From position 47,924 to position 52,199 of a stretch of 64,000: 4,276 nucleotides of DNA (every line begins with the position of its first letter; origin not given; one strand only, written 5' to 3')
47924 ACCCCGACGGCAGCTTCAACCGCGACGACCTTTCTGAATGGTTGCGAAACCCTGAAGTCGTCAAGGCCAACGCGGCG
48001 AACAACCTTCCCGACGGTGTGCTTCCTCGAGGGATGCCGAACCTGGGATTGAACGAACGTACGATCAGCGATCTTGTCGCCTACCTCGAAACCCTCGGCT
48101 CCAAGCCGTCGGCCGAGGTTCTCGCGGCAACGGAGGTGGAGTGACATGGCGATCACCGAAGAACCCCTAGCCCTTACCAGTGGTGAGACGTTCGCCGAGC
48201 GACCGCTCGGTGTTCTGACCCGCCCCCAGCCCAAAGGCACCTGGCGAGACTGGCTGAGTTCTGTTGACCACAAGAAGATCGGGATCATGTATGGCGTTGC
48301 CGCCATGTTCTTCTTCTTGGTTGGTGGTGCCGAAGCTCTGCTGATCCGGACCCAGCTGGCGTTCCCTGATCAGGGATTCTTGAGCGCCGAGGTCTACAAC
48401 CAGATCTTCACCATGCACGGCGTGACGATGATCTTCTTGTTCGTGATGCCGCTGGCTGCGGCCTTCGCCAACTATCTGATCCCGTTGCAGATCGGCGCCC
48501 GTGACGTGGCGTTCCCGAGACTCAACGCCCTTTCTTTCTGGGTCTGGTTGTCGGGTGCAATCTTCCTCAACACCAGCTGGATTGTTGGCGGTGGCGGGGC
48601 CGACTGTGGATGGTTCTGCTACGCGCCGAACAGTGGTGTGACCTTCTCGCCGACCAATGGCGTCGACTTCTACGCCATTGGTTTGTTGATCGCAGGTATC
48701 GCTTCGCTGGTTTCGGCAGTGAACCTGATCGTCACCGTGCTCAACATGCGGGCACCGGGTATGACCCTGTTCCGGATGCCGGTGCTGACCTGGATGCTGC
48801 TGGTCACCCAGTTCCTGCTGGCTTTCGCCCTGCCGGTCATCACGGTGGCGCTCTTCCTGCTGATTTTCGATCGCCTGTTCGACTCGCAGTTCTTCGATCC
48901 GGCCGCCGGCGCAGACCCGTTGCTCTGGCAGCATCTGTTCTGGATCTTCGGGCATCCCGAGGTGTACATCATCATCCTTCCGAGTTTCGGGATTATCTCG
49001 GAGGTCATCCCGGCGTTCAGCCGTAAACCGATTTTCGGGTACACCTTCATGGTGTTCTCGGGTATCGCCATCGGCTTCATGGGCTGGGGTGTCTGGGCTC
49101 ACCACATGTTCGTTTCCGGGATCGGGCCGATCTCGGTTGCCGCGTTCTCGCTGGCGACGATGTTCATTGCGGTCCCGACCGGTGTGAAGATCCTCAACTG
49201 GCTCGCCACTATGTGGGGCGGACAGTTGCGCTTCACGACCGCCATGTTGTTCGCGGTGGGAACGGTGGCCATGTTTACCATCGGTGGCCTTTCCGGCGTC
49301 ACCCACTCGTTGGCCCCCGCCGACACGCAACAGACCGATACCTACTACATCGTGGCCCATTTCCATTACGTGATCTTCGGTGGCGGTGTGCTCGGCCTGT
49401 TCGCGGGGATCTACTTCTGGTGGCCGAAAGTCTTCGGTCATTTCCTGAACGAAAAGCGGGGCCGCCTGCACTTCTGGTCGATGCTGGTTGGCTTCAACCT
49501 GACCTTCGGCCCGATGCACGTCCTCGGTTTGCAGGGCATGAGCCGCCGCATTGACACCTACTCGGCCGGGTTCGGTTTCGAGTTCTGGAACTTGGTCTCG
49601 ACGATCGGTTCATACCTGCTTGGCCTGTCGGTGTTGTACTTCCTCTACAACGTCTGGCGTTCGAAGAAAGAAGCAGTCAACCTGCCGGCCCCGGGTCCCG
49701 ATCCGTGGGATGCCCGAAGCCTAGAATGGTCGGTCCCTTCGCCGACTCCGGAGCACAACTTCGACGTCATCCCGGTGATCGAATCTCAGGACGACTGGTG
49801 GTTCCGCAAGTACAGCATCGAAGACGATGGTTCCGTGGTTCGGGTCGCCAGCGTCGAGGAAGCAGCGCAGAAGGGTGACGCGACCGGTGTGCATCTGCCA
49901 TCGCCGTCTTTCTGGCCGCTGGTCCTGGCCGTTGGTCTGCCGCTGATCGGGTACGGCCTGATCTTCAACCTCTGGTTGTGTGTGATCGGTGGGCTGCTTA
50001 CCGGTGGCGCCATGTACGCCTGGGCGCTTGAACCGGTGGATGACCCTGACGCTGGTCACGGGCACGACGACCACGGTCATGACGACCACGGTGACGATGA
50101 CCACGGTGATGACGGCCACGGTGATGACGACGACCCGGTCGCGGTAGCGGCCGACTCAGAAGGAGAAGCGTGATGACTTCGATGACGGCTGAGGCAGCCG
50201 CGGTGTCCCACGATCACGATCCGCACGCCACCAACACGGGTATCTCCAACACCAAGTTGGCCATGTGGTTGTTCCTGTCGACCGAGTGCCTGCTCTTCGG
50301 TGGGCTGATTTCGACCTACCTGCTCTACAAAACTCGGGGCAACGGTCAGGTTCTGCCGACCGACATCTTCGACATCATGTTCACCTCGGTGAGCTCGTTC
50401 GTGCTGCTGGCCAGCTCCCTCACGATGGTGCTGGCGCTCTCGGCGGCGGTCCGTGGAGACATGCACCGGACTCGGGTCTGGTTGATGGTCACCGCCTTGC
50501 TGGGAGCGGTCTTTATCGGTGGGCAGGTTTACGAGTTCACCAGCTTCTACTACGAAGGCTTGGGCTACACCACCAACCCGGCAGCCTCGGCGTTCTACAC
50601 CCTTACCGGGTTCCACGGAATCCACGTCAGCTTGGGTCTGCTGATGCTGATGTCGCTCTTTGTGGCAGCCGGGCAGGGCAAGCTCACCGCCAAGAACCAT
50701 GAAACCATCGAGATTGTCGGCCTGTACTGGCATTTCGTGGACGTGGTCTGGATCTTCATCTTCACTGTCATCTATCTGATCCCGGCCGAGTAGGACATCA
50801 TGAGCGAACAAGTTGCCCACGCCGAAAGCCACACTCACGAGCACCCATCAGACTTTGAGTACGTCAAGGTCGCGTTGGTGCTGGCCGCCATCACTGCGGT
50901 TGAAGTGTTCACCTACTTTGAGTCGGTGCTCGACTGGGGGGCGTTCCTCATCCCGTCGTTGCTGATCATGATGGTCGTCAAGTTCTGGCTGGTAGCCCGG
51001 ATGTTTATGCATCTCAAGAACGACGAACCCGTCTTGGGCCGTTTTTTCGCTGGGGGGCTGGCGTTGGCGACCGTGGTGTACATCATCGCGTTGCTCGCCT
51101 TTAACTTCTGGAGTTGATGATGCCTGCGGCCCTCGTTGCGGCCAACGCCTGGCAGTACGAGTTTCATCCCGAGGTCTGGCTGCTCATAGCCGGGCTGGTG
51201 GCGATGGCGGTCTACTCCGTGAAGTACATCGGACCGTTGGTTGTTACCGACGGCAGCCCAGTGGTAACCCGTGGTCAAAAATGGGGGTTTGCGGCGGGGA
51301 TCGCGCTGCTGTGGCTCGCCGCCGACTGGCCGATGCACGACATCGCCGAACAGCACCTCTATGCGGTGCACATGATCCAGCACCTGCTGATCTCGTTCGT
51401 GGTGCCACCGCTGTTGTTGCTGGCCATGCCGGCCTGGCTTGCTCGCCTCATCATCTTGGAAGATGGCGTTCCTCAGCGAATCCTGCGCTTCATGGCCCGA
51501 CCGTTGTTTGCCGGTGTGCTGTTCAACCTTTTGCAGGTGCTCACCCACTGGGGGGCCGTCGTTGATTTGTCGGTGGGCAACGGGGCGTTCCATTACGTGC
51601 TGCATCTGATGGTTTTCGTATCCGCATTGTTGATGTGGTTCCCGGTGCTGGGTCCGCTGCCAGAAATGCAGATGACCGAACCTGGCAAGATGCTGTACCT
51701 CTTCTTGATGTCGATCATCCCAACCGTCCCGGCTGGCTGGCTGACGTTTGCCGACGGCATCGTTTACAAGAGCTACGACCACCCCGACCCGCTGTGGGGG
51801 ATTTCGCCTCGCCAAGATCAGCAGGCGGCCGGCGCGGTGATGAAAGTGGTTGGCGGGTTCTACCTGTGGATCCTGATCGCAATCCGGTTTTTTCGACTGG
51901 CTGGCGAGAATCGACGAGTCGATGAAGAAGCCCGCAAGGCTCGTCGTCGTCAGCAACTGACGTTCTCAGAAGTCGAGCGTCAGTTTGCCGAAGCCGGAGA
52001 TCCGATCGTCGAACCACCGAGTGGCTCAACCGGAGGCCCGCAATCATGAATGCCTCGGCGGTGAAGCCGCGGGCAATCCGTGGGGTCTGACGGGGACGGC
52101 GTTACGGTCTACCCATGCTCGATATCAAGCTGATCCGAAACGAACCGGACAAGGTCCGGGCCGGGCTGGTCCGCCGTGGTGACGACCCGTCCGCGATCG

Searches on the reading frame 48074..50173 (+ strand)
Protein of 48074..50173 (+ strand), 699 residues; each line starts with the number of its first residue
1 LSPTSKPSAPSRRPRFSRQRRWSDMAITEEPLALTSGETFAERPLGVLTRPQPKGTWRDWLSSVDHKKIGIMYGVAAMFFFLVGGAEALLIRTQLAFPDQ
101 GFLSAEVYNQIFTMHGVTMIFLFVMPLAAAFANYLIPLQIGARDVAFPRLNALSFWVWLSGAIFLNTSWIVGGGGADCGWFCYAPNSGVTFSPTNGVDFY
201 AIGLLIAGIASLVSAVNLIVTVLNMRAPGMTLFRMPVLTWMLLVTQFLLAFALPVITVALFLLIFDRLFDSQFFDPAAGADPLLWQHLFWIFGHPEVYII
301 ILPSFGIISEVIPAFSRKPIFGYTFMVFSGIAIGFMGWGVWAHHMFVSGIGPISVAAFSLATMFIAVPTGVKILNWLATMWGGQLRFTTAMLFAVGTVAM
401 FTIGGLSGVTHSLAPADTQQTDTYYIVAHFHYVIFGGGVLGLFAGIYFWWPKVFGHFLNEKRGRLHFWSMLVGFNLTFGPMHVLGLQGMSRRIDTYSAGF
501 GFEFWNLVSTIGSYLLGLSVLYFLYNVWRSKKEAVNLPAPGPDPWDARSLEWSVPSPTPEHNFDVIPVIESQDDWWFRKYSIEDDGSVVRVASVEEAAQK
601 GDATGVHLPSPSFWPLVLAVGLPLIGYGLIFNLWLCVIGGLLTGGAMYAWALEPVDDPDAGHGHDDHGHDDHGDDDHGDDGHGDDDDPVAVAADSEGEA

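Call 3: search_protein_families(library=pfam, proteins=[window:48074-50173:+], max_evalue=0.1)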
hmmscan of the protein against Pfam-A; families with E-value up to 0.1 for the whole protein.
window:48074-50173:+ (699 aa): 3 families
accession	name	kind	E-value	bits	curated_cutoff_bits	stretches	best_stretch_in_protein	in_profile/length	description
PF00115.25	COX1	-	2.3e-157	524.8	34.8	1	68-514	1-435/436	Cytochrome C and Quinol oxidase polypeptide I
PF12270.13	Cyt_c_ox_IV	-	4.8e-05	23.9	26.9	1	603-653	76-125/132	Cytochrome c oxidase subunit IV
PF24396.1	DUF7541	-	0.0088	16.3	28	1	610-643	13-46/120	Family of unknown function (DUF7541)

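Call 4: search_protein_families(library=ncbifam, proteins=[window:48074-50173:+], max_evalue=0.1)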
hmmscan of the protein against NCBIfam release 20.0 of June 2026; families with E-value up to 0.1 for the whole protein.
window:48074-50173:+ (699 aa): 7 families
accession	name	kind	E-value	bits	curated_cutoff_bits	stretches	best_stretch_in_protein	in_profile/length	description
TIGR02891.1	CtaD_CoxA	equivalog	2.4e-207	689.5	670.75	1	60-568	1-503/504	cytochrome c oxidase subunit I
TIGR02882.1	QoxB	equivalog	1.4e-197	658.1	1015.5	1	56-642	40-612/643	cytochrome aa3 quinol oxidase subunit I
NF050116.1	cyt_aa3_Actin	exception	5.4e-191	636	880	1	60-573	2-511/522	aa3-type cytochrome oxidase subunit I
TIGR02843.1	CyoB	equivalog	9.5e-181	602.5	1020.35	1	56-643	43-619/646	cytochrome o ubiquinol oxidase subunit I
NF011592.0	PRK15017.1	equivalog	9.9e-148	493.8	1271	1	56-656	44-631/663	cytochrome o ubiquinol oxidase subunit I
NF041075.1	quin_ox_SoxB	equivalog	6.2e-24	84.8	700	1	76-520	3-443/468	proton pump complex quinol oxidase subunit SoxB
TIGR00780.1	ccoN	equivalog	1e-06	27.9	583.15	1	73-497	11-416/474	cytochrome-c oxidase, cbb3-type subunit I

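Call 64: search_solved_structures(query=window:48074-50173:+, max_evalue=1e-50)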
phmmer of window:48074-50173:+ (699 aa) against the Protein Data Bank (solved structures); distinct sequences matched with E-value up to 1e-50: 41.
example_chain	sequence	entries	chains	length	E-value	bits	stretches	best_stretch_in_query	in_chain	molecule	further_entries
6adq_F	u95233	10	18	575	2.8e-165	555.1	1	37-573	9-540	Cytochrome c oxidase subunit 1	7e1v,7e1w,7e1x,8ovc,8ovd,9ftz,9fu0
6hwh_V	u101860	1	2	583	3.4e-165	554.8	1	35-573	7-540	Cytochrome c oxidase subunit 1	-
7rh6_R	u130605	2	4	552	9.6e-165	553.3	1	50-572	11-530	Cytochrome c oxidase subunit 1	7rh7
7rh5_R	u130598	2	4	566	1.1e-164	553.1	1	50-573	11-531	Cytochrome c oxidase subunit 1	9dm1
6kob_A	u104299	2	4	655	2.8e-164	551.8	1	21-640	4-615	AA3-600 quinol oxidase subunit I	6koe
6koc_A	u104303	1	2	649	3.4e-164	551.5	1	21-640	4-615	AA3-600 quinol oxidase subunit I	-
8hcr_F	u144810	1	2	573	2.4e-163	548.7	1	37-573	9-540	Probable cytochrome c oxidase subunit 1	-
9wcx_I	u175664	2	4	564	2.5e-161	542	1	60-573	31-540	Cytochrome c oxidase subunit 1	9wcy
7q21_D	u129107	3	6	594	1.7e-151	509.5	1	50-573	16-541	Cytochrome c oxidase subunit 1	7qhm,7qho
2yev_A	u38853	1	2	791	3.9e-143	481.9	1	54-654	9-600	CYTOCHROME C OXIDASE POLYPEPTIDE I+III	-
7jro_a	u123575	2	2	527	1e-139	470.6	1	60-571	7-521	COX1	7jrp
8f68_A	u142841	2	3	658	1.8e-138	466.5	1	56-657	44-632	Cytochrome bo(3) ubiquinol oxidase subunit 1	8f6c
1fft_A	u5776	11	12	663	1.9e-138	466.4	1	56-657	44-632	UBIQUINOL OXIDASE | Cytochrome o ubiquinol oxidase, subunit I | Cytochrome bo(3) ubiquinol oxidase subunit 1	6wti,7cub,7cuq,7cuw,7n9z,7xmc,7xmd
9ufb_A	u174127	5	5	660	5.6e-137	461.5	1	46-640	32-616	Cytochrome bo(3) ubiquinol oxidase subunit 1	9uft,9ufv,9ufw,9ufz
1ar1_A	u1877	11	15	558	1.6e-136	460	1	54-572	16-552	CYTOCHROME C OXIDASE | Cytochrome c oxidase subunit 1-beta | Cytochrome c oxidase subunit 1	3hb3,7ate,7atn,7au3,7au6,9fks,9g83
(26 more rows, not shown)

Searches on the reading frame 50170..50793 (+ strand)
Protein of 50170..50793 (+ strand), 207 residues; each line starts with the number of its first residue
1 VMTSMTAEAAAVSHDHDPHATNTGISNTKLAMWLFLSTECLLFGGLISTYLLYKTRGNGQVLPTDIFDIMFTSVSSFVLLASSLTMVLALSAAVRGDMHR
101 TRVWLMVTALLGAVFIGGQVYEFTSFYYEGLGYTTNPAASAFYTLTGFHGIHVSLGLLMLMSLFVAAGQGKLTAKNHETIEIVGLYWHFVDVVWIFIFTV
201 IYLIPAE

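Call 3: search_protein_families(library=pfam, proteins=[window:50170-50793:+], max_evalue=0.1)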
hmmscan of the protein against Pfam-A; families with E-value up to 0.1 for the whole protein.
window:50170-50793:+ (207 aa): 1 family
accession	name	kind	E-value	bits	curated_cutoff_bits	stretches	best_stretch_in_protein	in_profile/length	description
PF00510.24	COX3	-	6.2e-20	72.6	23.8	1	22-203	70-255/258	Cytochrome c oxidase subunit III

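Call 4: search_protein_families(library=ncbifam, proteins=[window:50170-50793:+], max_evalue=0.1)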
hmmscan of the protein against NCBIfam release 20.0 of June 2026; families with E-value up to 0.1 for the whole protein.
window:50170-50793:+ (207 aa): 4 families
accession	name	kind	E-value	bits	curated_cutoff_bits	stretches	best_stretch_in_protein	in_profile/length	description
TIGR02842.1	CyoC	equivalog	2e-43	148.8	223.75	1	30-204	3-177/180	cytochrome o ubiquinol oxidase subunit III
NF007944.0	PRK10663.1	equivalog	1.7e-40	139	340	1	2-206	2-203/204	cytochrome o ubiquinol oxidase subunit III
TIGR02897.1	QoxC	equivalog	9.2e-39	133.5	239.9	1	28-204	10-187/190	cytochrome aa3 quinol oxidase subunit III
NF050119.1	aa3_CtaE_Actin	exception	7.3e-38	130.7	190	1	31-204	14-189/190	aa3-type cytochrome oxidase subunit III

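Call 66: search_solved_structures(query=window:50170-50793:+, max_evalue=0.00001)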
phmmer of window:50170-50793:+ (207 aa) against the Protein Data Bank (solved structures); distinct sequences matched with E-value up to 0.00001: 33.
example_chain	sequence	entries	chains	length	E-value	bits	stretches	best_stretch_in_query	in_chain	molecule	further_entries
6kob_C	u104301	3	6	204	2.5e-37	132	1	21-204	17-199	AA3-600 quinol oxidase subunit IIII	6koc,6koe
1fft_C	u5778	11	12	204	5.9e-36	127.5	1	3-206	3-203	UBIQUINOL OXIDASE | Cytochrome o ubiquinol oxidase | Cytochrome bo(3) ubiquinol oxidase subunit 3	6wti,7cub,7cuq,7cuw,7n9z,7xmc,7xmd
8f68_C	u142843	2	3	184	6.2e-34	120.9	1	30-206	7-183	Cytochrome bo(3) ubiquinol oxidase subunit 3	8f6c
8hcr_G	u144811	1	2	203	2.5e-32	115.7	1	30-204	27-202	Probable cytochrome c oxidase subunit 3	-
9wcx_f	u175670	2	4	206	1.7e-29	106.5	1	31-204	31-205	Probable cytochrome c oxidase subunit 3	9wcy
7q21_E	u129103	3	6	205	1.4e-28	103.4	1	32-204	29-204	Cytochrome c oxidase subunit 3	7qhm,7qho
9ufb_C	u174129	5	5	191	2.1e-28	102.9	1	28-204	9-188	Cytochrome bo(3) ubiquinol oxidase subunit 3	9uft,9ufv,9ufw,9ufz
6adq_G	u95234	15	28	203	3e-27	99.1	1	30-204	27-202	Cytochrome c oxidase subunit 3 | Cytochrome aa3 subunit 3 | Probable cytochrome c oxidase subunit 3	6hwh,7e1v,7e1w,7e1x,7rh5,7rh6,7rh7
2yev_A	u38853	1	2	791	3.9e-26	95.5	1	14-203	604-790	CYTOCHROME C OXIDASE POLYPEPTIDE I+III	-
7ate_C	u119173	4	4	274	5.7e-21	78.6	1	74-203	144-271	Cytochrome c oxidase subunit 3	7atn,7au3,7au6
9fks_i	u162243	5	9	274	6.3e-21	78.5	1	73-203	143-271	cytochrome-c oxidase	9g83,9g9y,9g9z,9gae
1qle_C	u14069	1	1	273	6.9e-21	78.4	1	74-203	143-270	CYTOCHROME C OXIDASE POLYPEPTIDE III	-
1m56_C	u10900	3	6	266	8.1e-18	68.3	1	73-203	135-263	CYTOCHROME C OXIDASE | Cytochrome c oxidase polypeptide III (Cytochrome AA3 subunit 3)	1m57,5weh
7jro_c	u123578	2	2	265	6e-16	62.2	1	68-202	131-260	COX3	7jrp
5z62_C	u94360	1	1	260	8.6e-15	58.5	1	26-202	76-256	Cytochrome c oxidase subunit 3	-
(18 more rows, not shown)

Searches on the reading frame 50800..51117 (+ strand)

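Call 3: search_protein_families(library=pfam, proteins=[window:50800-51117:+], max_evalue=0.1)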
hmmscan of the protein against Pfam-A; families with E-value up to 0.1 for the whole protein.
window:50800-51117:+ (105 aa): 1 family
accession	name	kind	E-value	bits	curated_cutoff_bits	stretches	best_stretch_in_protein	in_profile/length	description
PF03626.19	COX4_pro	-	9.5e-09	36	28.9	1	22-93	1-70/72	Prokaryotic Cytochrome C oxidase subunit IV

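Call 4: search_protein_families(library=ncbifam, proteins=[window:50800-51117:+], max_evalue=0.1)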
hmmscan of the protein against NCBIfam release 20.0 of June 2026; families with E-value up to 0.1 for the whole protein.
window:50800-51117:+ (105 aa): 3 families
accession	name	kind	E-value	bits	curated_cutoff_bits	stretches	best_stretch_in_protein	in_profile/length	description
TIGR02229.1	caa3_sub_IV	subfamily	6.7e-07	30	37.25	1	13-99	1-87/92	caa(3)-type oxidase, subunit IV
TIGR02908.1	CoxD_Bacillus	equivalog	0.0096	15.8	117.85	0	48-104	54-110/110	cytochrome c oxidase subunit IVB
NF004907.0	PRK06265.2-2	subfamily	0.012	15.1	200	1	55-99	124-169/221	cobalt transporter CbiM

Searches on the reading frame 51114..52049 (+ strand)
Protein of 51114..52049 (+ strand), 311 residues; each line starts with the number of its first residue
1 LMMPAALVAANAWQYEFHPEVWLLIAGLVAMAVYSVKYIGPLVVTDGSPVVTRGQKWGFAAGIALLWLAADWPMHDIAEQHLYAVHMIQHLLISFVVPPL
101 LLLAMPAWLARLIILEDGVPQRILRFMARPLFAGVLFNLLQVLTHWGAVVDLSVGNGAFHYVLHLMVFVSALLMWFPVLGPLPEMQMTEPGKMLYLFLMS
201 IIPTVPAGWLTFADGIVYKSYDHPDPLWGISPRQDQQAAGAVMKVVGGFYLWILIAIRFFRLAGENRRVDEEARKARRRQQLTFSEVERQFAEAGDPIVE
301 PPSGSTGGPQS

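Call 3: search_protein_families(library=pfam, proteins=[window:51114-52049:+], max_evalue=0.1)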
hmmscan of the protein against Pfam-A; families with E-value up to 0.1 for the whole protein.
window:51114-52049:+ (311 aa): 1 family
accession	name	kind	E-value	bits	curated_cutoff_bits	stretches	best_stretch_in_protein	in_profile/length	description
PF09678.15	Caa3_CtaG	-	7.3e-41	140.5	27.7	1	51-263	17-235/237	Cytochrome c oxidase caa3 assembly factor (Caa3_CtaG)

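Call 4: search_protein_families(library=ncbifam, proteins=[window:51114-52049:+], max_evalue=0.1)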
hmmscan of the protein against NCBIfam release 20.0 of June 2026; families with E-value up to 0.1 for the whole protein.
window:51114-52049:+ (311 aa): 1 family
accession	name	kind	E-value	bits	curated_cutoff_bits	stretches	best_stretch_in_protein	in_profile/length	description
TIGR02737.1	caa3_CtaG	equivalog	2e-25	89.9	279.35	1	29-225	20-216/281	cytochrome c oxidase assembly factor CtaG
